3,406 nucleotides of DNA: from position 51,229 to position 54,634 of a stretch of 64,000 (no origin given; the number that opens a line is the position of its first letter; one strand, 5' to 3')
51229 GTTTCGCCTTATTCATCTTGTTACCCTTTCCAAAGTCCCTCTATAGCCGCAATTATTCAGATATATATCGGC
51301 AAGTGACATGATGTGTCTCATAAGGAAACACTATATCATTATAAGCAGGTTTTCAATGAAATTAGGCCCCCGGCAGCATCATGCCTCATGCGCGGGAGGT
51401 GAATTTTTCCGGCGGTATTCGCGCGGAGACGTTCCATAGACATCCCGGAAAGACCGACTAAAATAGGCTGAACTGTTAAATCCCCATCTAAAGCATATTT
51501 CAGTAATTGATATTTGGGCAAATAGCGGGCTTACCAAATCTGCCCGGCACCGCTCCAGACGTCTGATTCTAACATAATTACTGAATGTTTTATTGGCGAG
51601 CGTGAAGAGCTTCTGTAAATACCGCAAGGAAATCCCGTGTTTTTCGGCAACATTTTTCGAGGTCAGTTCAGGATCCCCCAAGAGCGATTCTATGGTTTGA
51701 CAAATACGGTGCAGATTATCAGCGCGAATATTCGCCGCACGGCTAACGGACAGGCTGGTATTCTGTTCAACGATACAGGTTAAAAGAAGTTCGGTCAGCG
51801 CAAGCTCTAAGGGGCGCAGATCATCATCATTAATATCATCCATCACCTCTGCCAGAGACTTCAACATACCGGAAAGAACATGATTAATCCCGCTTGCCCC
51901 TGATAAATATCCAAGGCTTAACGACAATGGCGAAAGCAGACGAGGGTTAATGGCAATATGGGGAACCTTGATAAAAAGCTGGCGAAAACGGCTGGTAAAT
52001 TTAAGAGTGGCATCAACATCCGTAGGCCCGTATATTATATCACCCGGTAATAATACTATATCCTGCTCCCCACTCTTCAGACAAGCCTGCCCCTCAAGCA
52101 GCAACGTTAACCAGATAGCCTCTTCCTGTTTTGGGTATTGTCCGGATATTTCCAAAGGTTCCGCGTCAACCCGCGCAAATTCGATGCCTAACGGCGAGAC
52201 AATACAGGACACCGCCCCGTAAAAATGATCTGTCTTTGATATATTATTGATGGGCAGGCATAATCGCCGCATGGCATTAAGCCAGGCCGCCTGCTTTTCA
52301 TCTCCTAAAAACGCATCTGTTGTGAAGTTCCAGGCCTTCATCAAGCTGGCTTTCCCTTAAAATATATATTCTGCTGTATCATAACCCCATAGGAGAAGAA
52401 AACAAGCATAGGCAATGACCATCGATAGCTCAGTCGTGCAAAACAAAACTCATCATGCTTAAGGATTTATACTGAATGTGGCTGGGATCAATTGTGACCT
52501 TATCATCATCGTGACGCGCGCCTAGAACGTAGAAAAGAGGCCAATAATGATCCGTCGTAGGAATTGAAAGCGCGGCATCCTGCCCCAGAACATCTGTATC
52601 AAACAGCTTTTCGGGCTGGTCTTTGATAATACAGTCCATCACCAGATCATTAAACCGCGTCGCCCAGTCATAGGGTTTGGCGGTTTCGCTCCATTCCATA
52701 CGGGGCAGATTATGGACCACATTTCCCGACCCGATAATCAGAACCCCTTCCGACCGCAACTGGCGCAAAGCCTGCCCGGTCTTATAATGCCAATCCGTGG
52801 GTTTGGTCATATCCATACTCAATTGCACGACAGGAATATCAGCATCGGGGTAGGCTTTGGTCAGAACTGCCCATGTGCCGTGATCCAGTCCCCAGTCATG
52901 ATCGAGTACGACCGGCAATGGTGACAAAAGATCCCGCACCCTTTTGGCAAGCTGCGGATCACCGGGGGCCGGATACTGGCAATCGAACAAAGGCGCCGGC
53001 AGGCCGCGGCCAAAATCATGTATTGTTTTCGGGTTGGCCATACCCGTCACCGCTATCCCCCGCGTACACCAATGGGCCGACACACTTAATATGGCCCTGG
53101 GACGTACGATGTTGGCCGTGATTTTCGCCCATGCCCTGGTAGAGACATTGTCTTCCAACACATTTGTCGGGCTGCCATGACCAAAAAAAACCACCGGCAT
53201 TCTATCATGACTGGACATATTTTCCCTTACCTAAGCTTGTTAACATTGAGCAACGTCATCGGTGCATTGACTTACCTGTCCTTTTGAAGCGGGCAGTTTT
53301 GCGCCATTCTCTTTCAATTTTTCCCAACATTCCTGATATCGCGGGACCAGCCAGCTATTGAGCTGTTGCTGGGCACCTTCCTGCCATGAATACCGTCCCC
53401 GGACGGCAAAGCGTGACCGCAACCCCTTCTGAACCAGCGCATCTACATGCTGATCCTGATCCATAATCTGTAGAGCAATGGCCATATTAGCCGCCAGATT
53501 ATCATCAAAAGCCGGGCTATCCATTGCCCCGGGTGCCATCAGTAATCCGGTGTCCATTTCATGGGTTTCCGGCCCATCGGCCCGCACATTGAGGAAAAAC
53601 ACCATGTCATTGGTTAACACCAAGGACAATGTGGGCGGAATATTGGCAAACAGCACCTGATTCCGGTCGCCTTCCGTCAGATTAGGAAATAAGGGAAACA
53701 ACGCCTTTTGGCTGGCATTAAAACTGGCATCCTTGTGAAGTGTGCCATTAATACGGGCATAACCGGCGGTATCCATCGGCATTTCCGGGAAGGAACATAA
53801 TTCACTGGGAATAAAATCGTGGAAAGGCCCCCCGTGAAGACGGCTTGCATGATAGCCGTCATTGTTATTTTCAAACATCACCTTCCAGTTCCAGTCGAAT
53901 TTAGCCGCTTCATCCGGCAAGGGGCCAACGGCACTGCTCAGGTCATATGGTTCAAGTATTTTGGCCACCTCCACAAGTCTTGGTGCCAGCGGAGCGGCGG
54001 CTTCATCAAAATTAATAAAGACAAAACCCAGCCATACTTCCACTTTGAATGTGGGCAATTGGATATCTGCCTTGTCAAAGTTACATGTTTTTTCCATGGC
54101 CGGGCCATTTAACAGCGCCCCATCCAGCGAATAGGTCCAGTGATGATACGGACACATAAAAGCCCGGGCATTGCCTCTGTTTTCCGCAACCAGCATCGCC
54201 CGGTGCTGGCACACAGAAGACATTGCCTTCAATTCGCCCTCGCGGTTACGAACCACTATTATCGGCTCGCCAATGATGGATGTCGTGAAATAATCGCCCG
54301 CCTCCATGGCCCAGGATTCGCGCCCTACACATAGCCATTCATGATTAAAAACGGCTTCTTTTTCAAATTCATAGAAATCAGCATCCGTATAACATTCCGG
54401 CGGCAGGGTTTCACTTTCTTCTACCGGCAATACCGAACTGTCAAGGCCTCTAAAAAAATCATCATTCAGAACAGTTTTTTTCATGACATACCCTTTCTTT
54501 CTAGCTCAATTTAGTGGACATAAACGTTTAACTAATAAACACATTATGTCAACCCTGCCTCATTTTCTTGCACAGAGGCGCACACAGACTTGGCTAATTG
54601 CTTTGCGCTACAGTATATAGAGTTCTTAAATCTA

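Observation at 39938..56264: Recurrent palindrome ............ in at least six promoter regions: candidate LacI-type operator linking a TonB-dependent receptor, ribokinase and ring-oxygenase genes in one regulon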

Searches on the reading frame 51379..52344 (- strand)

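Call 9: search_protein_families(library=pfam, proteins=[window:51379-52344:-])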
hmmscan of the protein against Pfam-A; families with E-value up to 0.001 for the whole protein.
window:51379-52344:- (321 aa): 3 families
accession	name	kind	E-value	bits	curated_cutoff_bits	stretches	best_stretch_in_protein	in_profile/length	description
PF12833.13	HTH_18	-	1.5e-19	70.5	33.6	1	233-313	2-80/80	Helix-turn-helix domain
PF00165.29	HTH_AraC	-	6.3e-11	42.6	26.6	1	278-312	9-42/42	Bacterial regulatory helix-turn-helix proteins, AraC family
PF14525.12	AraC_binding_2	-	1.2e-07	32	27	1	58-179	38-159/173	AraC-binding-like domain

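Call 66: search_protein_families(library=ncbifam, proteins=[window:51379-52344:-], max_evalue=1e-10)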
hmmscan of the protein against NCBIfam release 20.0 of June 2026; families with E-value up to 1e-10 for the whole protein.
window:51379-52344:- (321 aa): 8 families
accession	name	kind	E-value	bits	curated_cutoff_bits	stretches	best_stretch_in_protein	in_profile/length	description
NF007243.0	PRK09685.1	equivalog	3e-36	125.4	199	1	16-313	9-301/303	transcriptional regulator FeaR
NF052534.1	RzbtTranRegRhrA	equivalog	5.2e-20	71.9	500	1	187-313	188-310/312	rhizobactin biosynthesis transcriptional regulator RhrA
NF047455.1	TF_Staph_AryK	equivalog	2.5e-16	59.1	850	1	195-314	143-259/759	transcriptional regulator AryK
NF010028.0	PRK13503.1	equivalog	1.1e-11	44.6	288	1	152-314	115-273/278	HTH-type transcriptional activator RhaS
NF049968.1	QhpR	equivalog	1.3e-11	44.2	250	1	204-311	180-284/284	AraC-like transcriptional regulator QhpR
NF007584.0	PRK10219.1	equivalog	2.8e-11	43.7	174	1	213-313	9-106/107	superoxide response transcriptional regulator SoxS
NF007860.0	PRK10572.1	equivalog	3.5e-11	42.5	208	0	183-315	162-286/292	arabinose operon transcriptional regulator AraC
NF012144.2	ramA_TF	equivalog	4.5e-11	43.1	180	1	207-314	3-107/108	RamA family antibiotic efflux transcriptional regulator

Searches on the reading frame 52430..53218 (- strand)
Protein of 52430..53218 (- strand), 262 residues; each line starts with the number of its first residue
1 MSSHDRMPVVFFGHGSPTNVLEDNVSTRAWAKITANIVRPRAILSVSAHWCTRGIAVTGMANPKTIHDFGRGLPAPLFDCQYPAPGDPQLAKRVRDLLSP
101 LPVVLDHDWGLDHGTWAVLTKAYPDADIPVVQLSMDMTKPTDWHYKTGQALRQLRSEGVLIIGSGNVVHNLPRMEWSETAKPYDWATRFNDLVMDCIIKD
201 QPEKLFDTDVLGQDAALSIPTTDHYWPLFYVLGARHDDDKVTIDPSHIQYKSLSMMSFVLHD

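Call 9: search_protein_families(library=pfam, proteins=[window:52430-53218:-])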
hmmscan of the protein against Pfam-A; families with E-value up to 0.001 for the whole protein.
window:52430-53218:- (262 aa): 1 family
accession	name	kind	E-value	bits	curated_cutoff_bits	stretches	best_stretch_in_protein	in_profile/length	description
PF02900.23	LigB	-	1.1e-23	84.2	26.3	1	27-259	31-267/269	Catalytic LigB subunit of aromatic ring-opening dioxygenase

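Call 26: search_protein_families(library=ncbifam, proteins=[window:52430-53218:-], max_evalue=0.00001)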
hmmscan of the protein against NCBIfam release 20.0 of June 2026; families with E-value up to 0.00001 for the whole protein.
window:52430-53218:- (262 aa): 1 family
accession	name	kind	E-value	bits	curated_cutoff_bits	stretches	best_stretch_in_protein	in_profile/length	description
NF007914.1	PRK10628.1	equivalog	7.9e-101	336.7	233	1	3-258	2-259/262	4,5-DOPA-extradiol-dioxygenase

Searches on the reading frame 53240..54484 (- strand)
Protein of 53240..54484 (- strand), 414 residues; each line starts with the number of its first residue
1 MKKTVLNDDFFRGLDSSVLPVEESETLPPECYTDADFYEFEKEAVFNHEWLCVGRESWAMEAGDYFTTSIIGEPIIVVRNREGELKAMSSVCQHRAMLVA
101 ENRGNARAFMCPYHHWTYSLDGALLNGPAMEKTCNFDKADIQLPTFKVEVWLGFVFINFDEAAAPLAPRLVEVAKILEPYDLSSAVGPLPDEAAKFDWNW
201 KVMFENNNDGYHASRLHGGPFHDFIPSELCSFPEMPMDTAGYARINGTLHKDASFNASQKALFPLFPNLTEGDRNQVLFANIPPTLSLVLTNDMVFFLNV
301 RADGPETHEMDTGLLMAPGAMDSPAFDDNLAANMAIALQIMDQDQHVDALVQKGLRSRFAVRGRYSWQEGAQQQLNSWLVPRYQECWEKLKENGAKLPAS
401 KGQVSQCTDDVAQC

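Call 9: search_protein_families(library=pfam, proteins=[window:53240-54484:-])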
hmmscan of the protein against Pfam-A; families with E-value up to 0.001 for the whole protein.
window:53240-54484:- (414 aa): 2 families
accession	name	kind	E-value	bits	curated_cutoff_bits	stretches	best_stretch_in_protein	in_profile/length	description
PF00848.25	Ring_hydroxyl_A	-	2.7e-31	109.5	24.9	1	192-384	10-207/208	Ring hydroxylating alpha subunit (catalytic domain)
PF00355.32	Rieske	-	1.6e-19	70.1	20.3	1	50-136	2-87/88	Rieske [2Fe-2S] domain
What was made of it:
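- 52430..54484 (-): Rieske oxygenase alpha-type gene (53240-54484) and a LigB-type gene of the 4,5-DOPA extradiol dioxygenase family (52430-53218). Pfam (call 9).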

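Call 24: find_related_loci(query=A2, collection=metagenome_contigs, flank=10000)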
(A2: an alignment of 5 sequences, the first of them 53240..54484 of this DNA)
Query A2 (414 aa) in metagenome_contigs; peptide patterns used: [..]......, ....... (x = any residue, [..] = any of these).
600 stretches matched a pattern (row limit reached: there are more); 542 encode a relative of the query (tblastn E <= 1e-3); the best 80 are kept; 80 distinct loci.
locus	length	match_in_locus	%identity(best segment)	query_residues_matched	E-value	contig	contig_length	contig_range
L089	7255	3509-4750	80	1-414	0e+0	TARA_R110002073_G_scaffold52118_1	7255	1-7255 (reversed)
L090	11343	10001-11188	69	1-396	0e+0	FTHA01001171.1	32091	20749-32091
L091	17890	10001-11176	71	1-392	0e+0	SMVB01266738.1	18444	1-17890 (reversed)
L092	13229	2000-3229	69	1-407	0e+0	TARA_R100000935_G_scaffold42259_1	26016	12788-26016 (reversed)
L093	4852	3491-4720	68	1-407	0e+0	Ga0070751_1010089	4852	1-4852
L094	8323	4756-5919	71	1-388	0e+0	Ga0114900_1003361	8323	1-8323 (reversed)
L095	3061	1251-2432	70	1-394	0e+0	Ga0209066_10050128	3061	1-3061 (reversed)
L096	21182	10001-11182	70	1-394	0e+0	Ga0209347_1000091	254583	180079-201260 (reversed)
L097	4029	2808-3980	69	1-391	0e+0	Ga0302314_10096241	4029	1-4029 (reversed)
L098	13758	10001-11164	71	1-388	0e+0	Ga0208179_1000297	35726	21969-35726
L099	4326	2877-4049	68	1-391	0e+0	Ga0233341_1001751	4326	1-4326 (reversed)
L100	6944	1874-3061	68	1-396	0e+0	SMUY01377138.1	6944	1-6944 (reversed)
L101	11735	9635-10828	67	1-399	0e+0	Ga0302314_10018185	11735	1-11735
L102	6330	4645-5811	67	1-389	0e+0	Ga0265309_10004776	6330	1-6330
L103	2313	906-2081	68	1-392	0e+0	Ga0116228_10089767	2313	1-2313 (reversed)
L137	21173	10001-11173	65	5-396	0e+0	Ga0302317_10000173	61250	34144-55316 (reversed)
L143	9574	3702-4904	67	4-401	0e+0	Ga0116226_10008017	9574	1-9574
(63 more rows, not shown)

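Call 26: search_protein_families(library=ncbifam, proteins=[window:53240-54484:-], max_evalue=0.00001)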
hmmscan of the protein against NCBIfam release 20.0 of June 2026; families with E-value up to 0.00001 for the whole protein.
window:53240-54484:- (414 aa): 6 families
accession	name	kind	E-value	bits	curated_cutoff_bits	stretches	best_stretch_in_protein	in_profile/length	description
NF058607.1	GlBtMonoOxGbcA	equivalog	4.6e-38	130.7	670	1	24-217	30-222/420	glycine betaine monooxygenase oxygenase subunit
NF042946.1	3PPDioc_HcaE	equivalog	9.9e-32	110.5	830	1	26-214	15-211/450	3-phenylpropionate/cinnamic acid dioxygenase subunit alpha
TIGR03228.1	anthran_1_2_A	equivalog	8.8e-29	100.5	671.9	1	30-217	19-213/438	anthranilate 1,2-dioxygenase large subunit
TIGR03229.1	benzo_1_2_benA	equivalog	3.3e-28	98.7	780.95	1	30-217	19-215/433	benzoate 1,2-dioxygenase large subunit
NF041684.1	ant_diox_AndAc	equivalog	4.5e-25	88.1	750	1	18-217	14-222/418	anthranilate 1,2-dioxygenase large subunit AndAc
NF052579.1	BetMthstMoxSdmAMthl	equivalog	8.7e-06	24.9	600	0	60-148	27-110/351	4beta-methylsterol monooxygenase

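Call 34: search_protein_families(library=ncbifam, proteins=[L092:6116-7045:-, L096:14118-15047:-, L137:13253-14155:-, L143:6834-7784:-], max_evalue=1e-40)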
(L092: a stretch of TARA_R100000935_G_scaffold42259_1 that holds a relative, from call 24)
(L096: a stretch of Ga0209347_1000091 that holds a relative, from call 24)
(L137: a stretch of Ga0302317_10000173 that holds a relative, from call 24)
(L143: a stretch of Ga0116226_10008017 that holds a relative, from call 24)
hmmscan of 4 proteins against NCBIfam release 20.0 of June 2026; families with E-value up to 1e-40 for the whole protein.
L092:6116-7045:- (309 aa): 2 families
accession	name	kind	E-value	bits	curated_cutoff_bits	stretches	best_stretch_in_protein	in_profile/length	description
TIGR02152.1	D_ribokin_bact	equivalog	3.5e-80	269.5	299.65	1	9-303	1-297/298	ribokinase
NF008353.0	PRK11142.1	equivalog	4.2e-68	230.1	341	1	8-307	4-304/307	ribokinase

L096:14118-15047:- (309 aa): 2 families
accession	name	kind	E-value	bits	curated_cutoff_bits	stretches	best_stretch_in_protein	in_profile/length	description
TIGR02152.1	D_ribokin_bact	equivalog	4.7e-81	272.4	299.65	1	9-303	1-297/298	ribokinase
NF008353.0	PRK11142.1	equivalog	2e-70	237.7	341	1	8-307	4-304/307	ribokinase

L137:13253-14155:- (300 aa): 2 families
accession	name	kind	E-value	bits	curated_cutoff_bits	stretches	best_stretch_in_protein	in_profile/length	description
TIGR02152.1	D_ribokin_bact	equivalog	4.5e-83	279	299.65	1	3-295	1-297/298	ribokinase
NF008353.0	PRK11142.1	equivalog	4.5e-70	236.6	341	1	3-298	5-303/307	ribokinase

L143:6834-7784:- (316 aa): 2 families
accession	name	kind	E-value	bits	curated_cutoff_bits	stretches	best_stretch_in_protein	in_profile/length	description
TIGR02152.1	D_ribokin_bact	equivalog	1.1e-80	271.2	299.65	1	18-311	2-297/298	ribokinase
NF008353.0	PRK11142.1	equivalog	1.6e-70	238.1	341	1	15-314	3-303/307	ribokinase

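Call 50: search_solved_structures(query=window:53240-54484:-, max_evalue=1e-10)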
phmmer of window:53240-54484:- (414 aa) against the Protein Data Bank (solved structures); distinct sequences matched with E-value up to 1e-10: 29.
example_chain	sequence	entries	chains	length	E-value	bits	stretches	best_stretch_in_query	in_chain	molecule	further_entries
6y9c_A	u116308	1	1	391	6.1e-34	120.6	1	25-223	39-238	Carnitine monooxygenase oxygenase subunit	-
6y8j_A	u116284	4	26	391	2.2e-33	118.8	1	25-223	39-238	Carnitine monooxygenase oxygenase subunit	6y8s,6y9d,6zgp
1wql_A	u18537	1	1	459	7.4e-30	107.2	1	19-228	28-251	iron-sulfur protein large subunit of cumene dioxygenase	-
3gzx_A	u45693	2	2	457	1.8e-28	102.6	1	23-215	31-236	Biphenyl dioxygenase subunit alpha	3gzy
3en1_A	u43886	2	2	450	3.2e-28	101.8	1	22-215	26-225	Benzene 1,2-dioxygenase subunit alpha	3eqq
2yfi_A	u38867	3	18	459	1.9e-27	99.2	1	22-214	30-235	BIPHENYL DIOXYGENASE SUBUNIT ALPHA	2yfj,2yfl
2xr8_A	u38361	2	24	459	1.9e-27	99.2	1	22-214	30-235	BIPHENYL DIOXYGENASE SUBUNIT ALPHA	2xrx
2xsh_A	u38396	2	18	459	1.9e-27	99.2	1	22-214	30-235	BIPHENYL DIOXYGENASE SUBUNIT ALPHA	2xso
5aeu_A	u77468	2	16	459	1.9e-27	99.2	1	22-214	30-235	BIPHENYL DIOXYGENASE SUBUNIT ALPHA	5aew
9jp5_A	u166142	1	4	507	1.3e-26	96.5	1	27-218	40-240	Phthalate 3,4-dioxygenase alpha subunit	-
8k0a_A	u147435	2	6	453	1.5e-26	96.3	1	26-218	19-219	3-phenylpropionate/cinnamic acid dioxygenase subunit alpha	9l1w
1uli_A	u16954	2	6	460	1.5e-26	96.3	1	18-214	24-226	biphenyl dioxygenase large subunit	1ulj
2ckf_A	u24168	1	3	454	1.1e-25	93.4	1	30-219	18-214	RING-HYDROXYLATING DIOXYGENASE ALPHA SUBUNIT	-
2gbw_A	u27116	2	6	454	2.7e-25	92.1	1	30-222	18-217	Biphenyl 2,3-Dioxygenase Alpha Subunit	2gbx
3n0q_A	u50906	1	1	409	3.1e-25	91.9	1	27-219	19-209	Putative aromatic-ring hydroxylating dioxygenase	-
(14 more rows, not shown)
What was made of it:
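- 52430..54484 (-): The nearest solved relatives of the Rieske protein are CntA and Stc2 (call 50).
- Closest known: Rieske alpha-only monooxygenase systems for quaternary amines. Same: They are the nearest characterised relatives of the Rieske protein (calls 26, 50).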
